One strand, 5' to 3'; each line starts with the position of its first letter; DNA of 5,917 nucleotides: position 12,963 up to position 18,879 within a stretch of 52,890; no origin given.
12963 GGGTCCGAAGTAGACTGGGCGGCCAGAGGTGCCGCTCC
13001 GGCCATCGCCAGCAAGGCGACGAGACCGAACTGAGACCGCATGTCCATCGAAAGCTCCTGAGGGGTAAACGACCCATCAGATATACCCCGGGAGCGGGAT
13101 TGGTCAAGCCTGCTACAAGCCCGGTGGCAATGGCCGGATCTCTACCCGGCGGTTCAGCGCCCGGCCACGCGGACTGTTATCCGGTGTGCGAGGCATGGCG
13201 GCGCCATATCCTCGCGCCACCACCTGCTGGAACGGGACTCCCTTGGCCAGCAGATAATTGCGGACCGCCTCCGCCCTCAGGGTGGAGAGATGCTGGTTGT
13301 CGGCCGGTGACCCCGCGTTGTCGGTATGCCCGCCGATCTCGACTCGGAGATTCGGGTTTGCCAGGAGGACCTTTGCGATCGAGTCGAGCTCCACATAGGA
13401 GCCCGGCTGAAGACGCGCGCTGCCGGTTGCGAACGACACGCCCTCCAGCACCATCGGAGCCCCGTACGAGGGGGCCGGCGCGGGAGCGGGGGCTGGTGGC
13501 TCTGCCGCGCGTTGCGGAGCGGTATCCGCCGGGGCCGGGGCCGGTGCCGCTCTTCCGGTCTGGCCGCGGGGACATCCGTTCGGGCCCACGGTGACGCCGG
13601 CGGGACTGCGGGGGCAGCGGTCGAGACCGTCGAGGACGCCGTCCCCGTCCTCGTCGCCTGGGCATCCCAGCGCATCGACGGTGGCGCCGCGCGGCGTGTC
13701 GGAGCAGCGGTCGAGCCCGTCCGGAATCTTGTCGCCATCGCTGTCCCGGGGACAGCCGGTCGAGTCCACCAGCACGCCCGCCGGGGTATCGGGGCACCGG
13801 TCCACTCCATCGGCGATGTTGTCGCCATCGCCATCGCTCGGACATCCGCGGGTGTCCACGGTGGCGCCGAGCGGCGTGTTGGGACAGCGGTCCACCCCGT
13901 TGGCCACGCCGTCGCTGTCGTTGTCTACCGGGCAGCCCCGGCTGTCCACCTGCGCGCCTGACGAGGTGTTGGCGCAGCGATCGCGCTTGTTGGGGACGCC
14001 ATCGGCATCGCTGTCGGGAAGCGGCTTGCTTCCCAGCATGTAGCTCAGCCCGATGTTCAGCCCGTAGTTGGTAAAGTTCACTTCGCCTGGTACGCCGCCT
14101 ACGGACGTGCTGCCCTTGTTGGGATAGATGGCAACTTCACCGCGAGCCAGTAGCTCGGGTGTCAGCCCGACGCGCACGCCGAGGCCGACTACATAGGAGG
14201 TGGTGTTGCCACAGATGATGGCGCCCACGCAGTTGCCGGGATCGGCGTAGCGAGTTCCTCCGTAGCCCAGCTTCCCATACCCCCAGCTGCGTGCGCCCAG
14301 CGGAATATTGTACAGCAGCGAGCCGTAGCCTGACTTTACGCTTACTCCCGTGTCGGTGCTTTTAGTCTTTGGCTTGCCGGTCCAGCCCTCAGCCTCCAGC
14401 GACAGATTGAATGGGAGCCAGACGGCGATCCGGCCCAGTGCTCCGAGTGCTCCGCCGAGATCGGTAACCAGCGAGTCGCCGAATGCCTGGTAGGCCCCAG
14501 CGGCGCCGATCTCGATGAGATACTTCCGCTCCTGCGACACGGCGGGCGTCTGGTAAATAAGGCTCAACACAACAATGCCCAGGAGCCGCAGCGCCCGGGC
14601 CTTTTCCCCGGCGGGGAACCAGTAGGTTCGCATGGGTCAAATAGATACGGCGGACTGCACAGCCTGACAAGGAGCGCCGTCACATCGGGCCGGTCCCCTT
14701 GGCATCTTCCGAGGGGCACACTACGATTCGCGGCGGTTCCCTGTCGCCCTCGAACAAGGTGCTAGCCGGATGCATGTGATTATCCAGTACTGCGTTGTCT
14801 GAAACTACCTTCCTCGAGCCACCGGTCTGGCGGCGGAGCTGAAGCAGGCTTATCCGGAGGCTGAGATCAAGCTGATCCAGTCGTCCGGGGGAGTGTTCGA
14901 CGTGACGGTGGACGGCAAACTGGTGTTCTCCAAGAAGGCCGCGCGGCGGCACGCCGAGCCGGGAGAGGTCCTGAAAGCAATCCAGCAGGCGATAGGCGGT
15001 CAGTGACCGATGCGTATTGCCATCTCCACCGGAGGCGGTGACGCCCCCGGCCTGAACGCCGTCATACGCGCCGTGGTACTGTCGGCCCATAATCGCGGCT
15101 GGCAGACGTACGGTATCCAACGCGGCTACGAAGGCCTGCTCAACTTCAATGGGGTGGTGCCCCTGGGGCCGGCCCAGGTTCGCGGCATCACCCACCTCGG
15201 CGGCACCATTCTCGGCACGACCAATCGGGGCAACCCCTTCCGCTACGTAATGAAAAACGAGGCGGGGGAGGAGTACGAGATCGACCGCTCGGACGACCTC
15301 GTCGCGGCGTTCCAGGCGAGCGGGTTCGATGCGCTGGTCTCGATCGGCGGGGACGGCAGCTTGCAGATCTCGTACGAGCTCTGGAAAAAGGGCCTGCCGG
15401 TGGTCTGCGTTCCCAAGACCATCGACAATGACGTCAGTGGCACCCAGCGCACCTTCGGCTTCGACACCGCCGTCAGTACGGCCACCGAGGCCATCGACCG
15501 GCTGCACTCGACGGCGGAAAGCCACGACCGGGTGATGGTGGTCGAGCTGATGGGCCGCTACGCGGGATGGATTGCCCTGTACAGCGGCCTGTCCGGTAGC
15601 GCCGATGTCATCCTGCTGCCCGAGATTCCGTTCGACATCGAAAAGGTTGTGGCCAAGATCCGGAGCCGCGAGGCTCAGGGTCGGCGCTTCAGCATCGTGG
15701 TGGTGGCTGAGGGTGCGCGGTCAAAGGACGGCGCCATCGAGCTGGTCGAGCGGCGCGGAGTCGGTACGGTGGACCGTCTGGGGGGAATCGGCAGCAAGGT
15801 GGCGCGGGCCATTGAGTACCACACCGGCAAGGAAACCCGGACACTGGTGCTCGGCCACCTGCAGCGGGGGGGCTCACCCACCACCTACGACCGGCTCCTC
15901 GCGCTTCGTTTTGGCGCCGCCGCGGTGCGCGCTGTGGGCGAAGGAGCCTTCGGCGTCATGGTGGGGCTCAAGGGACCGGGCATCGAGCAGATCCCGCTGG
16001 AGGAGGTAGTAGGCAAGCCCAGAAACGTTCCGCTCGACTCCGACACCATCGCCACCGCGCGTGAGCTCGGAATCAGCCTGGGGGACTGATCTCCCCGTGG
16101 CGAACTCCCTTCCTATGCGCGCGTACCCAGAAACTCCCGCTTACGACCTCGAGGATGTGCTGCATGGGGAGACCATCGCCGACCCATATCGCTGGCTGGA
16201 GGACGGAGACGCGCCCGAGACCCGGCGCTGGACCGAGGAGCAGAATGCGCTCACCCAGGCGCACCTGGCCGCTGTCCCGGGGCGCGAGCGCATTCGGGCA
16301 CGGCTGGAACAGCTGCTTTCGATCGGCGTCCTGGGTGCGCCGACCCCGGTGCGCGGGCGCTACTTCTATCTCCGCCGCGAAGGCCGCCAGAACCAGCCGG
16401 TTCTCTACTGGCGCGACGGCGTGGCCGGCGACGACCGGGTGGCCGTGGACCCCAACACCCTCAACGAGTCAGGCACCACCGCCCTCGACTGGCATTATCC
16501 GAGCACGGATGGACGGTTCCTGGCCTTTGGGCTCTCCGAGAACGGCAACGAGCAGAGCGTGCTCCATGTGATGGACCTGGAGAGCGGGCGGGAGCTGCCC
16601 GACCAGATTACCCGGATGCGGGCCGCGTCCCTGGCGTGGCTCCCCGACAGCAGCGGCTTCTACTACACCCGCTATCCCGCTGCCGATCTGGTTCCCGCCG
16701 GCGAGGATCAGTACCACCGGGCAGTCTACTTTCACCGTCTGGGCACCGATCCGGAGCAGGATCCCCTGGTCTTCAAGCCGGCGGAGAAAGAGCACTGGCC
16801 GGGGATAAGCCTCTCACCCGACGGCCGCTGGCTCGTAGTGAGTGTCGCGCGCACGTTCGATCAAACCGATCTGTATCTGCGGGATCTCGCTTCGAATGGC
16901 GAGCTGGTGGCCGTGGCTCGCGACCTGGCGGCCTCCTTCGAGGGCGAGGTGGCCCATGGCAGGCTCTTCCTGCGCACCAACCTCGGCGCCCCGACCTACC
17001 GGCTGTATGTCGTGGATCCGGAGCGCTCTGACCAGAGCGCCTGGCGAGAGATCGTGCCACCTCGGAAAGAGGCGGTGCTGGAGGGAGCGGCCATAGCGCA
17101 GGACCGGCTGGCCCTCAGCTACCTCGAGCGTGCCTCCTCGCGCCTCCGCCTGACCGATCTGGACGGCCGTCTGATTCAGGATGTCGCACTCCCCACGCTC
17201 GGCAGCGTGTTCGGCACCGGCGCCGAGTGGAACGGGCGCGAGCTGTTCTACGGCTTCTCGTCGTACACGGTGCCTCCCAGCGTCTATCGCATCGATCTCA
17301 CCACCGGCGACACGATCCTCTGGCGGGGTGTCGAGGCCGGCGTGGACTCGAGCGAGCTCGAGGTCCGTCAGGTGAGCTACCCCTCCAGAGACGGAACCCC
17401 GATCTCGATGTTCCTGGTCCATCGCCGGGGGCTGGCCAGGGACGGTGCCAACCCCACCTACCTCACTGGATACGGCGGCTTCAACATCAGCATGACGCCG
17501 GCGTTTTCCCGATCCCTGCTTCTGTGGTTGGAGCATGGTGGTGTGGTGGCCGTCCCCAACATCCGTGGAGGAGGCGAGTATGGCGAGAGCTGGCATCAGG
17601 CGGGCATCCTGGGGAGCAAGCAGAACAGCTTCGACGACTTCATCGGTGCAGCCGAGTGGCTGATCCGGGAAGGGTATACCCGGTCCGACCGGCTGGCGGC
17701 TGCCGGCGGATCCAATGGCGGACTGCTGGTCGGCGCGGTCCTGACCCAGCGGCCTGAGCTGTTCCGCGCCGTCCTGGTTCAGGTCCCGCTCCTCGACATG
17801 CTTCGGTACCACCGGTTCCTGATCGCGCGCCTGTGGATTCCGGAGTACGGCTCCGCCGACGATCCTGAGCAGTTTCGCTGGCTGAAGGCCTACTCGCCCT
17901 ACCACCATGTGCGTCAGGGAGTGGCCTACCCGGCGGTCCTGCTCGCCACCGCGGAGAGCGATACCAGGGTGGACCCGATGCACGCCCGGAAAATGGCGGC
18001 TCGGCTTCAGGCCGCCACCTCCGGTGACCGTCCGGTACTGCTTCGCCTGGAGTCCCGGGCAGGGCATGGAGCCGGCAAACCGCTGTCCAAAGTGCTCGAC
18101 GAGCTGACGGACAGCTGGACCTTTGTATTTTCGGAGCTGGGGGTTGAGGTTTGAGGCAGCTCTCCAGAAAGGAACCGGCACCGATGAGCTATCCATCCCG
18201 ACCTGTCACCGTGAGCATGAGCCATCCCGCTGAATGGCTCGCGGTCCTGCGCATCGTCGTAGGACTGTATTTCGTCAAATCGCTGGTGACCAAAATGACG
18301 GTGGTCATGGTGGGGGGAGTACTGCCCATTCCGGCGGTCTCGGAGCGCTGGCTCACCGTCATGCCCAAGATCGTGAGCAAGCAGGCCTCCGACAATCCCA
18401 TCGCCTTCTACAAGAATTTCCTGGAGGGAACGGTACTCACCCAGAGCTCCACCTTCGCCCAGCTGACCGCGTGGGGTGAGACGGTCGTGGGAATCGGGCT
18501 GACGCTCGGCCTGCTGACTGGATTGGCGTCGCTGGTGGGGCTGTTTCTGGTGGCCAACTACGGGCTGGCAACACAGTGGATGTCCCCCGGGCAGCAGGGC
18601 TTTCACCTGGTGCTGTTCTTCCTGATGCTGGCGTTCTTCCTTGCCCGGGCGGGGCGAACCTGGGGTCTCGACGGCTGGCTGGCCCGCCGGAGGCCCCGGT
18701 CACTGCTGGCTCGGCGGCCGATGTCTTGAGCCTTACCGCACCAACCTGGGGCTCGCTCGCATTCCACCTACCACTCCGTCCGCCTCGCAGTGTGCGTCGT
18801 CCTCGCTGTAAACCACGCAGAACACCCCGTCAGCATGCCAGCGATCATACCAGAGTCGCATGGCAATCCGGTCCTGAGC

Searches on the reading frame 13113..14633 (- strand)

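Call 10: search_protein_families(library=pfam, proteins=[window:13113-14633:-], max_evalue=0.01)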
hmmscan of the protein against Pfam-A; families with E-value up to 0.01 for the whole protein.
window:13113-14633:- (506 aa): 4 families
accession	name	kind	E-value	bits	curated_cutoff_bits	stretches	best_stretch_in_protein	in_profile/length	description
PF00691.25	OmpA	-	2.2e-23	82.9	27.2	1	401-495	2-98/98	OmpA family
PF02412.23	TSP_3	-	3.4e-12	46.3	25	1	324-344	12-32/36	Thrombospondin type 3 repeat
PF05359.17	DUF748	-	3.2e-05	22.6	50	1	396-440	878-922/1037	Domain of Unknown Function (DUF748)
PF13505.12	OMP_b-brl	-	0.00017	22.3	28.7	1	24-198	7-173/175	Outer membrane protein beta-barrel domain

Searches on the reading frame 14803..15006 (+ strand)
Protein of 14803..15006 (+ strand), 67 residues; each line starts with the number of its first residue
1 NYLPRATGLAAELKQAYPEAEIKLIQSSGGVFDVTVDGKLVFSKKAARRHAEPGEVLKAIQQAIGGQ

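Call 10: search_protein_families(library=pfam, proteins=[window:14803-15006:+], max_evalue=0.01)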
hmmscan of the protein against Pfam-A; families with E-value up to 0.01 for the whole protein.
window:14803-15006:+ (67 aa): 1 family
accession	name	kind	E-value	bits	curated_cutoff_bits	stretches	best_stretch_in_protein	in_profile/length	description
PF10262.15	Rdx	-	6.4e-15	55.6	22.6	1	1-61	11-73/74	Rdx family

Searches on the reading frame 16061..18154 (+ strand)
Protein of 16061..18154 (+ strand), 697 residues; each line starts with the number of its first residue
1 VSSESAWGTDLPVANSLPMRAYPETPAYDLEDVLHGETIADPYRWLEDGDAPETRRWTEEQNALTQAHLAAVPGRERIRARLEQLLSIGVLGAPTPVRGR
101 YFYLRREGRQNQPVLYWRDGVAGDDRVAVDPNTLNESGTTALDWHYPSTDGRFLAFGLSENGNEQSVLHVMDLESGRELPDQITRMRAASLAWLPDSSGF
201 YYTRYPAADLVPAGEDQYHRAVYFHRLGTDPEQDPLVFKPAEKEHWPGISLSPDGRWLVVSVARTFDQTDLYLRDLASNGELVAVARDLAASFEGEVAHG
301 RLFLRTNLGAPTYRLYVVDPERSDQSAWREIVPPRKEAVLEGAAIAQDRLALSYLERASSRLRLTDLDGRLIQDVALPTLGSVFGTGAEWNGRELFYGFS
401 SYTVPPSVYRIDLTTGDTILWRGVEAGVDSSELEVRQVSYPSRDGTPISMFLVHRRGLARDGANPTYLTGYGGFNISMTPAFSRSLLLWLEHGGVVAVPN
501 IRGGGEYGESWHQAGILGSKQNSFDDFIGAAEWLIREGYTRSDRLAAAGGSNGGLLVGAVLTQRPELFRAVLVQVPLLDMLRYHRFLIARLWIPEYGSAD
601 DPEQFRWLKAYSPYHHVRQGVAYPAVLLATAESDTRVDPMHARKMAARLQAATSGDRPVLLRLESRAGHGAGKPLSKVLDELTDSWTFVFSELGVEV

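Call 10: search_protein_families(library=pfam, proteins=[window:16061-18154:+], max_evalue=0.01)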
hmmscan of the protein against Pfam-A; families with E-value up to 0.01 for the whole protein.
window:16061-18154:+ (697 aa): 3 families
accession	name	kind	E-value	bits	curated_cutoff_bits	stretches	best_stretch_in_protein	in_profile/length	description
PF02897.21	Peptidase_S9_N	-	2.3e-101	340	24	1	31-421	10-411/414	Prolyl oligopeptidase, N-terminal beta-propeller domain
PF00326.27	Peptidase_S9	-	4.8e-56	190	22.6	1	481-694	2-211/213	Prolyl oligopeptidase family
PF02129.25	Peptidase_S15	-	0.0082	16.3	23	0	489-585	47-138/262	X-Pro dipeptidyl-peptidase (S15 family)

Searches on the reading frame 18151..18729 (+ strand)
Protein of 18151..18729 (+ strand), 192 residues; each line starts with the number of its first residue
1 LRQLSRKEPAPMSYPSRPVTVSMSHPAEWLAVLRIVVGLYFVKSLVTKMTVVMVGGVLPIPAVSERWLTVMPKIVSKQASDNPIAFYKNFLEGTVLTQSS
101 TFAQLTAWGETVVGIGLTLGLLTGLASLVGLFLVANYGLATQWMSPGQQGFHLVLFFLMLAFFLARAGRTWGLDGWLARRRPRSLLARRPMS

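Call 5: search_protein_families(library=pfam, proteins=[window:18151-18729:+], max_evalue=0.01)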
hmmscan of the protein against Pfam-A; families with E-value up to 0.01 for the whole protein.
window:18151-18729:+ (192 aa): 2 families
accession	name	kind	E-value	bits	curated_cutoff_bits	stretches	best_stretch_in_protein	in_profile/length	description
PF04173.18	DoxD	-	1e-06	29.2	22.7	1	29-180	1-147/167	TQO small subunit DoxD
PF07681.17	DoxX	-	0.0001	23.3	23.6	1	30-135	2-77/85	DoxX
